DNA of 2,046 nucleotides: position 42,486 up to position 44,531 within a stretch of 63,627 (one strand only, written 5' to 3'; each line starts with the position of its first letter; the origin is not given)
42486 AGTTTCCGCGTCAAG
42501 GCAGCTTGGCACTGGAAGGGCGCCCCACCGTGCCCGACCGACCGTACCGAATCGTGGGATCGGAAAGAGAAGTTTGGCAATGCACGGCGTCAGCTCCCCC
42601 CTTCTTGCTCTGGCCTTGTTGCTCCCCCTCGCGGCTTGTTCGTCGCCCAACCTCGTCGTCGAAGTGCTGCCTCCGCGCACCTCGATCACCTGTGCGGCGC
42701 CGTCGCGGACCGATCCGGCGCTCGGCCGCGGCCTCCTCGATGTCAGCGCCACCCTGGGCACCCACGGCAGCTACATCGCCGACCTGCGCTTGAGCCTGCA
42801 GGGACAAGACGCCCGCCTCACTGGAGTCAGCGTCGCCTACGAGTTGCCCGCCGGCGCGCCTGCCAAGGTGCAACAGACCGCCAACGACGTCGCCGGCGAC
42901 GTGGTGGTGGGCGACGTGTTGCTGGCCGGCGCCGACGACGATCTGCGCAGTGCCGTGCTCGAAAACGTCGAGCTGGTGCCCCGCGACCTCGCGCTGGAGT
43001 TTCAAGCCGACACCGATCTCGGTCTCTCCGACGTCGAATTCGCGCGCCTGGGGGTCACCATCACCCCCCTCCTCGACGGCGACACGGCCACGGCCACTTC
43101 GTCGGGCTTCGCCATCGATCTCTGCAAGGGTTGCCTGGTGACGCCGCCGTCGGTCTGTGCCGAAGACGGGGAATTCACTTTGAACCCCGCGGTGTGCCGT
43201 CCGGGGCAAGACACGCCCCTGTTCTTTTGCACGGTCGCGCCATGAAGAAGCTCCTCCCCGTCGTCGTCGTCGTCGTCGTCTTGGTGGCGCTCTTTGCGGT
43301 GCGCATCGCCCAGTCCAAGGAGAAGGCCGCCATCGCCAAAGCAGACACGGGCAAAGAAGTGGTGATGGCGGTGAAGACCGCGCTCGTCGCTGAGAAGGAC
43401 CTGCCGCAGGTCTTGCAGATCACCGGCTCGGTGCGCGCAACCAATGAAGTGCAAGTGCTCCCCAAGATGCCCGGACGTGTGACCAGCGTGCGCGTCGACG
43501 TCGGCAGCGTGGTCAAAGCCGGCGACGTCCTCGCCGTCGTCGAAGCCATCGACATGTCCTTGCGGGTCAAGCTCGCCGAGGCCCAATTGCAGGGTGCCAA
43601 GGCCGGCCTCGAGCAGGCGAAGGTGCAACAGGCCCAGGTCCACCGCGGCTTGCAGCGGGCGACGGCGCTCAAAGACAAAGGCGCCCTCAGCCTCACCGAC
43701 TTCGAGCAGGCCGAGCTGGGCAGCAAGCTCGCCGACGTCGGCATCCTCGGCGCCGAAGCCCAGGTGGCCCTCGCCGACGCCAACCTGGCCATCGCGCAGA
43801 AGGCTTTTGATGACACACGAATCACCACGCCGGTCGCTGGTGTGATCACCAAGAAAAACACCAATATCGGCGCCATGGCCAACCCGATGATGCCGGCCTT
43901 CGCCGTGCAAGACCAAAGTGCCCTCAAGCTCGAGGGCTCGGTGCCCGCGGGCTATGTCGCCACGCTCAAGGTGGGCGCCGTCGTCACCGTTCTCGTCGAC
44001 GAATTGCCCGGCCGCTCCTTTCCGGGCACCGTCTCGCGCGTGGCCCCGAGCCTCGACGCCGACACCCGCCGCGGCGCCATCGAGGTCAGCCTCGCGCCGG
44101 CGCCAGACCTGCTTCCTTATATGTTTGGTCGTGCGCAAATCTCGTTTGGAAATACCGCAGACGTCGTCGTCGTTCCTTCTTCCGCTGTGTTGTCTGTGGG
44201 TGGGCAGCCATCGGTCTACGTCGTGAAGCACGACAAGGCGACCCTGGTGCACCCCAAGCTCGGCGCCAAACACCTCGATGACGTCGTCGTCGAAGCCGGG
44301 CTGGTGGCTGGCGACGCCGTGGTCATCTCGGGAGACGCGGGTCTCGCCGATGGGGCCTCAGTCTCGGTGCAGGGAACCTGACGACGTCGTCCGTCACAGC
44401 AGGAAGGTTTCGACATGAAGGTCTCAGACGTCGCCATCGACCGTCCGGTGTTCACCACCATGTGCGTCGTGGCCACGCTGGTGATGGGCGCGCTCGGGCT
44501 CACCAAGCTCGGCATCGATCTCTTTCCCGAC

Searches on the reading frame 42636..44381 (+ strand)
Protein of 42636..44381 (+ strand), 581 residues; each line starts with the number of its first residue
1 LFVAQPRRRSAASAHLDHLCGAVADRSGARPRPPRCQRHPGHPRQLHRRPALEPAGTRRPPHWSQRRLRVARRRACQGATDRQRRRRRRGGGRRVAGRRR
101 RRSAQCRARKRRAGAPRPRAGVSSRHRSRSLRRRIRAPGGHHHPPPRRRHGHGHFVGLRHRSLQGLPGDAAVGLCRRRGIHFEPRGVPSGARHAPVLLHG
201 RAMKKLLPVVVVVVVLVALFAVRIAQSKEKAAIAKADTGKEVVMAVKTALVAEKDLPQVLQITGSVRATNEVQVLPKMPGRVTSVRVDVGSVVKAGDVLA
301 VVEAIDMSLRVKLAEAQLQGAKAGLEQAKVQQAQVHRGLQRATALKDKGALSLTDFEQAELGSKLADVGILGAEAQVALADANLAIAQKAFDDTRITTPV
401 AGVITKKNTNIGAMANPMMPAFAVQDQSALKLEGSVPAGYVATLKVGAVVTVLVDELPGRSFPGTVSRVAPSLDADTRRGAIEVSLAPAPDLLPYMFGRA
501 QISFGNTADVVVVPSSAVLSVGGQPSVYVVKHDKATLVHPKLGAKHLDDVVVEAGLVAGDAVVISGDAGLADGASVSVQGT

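Call 10: search_protein_families(library=pfam, proteins=[window:42636-44381:+], max_evalue=0.001)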
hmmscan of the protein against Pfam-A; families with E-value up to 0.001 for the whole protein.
window:42636-44381:+ (581 aa): 3 families
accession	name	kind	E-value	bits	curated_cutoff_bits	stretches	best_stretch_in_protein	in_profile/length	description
PF16576.10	HlyD_D23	-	7.4e-20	71.6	30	1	259-487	5-202/214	Barrel-sandwich domain of CusB or HlyD membrane-fusion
PF13437.12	HlyD_3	-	5e-15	56.6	22.2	1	396-489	2-96/106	HlyD family secretion protein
PF13533.13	Biotin_lipoyl_2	-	4.4e-06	26.8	29.8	1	273-302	2-31/32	Biotin-lipoyl like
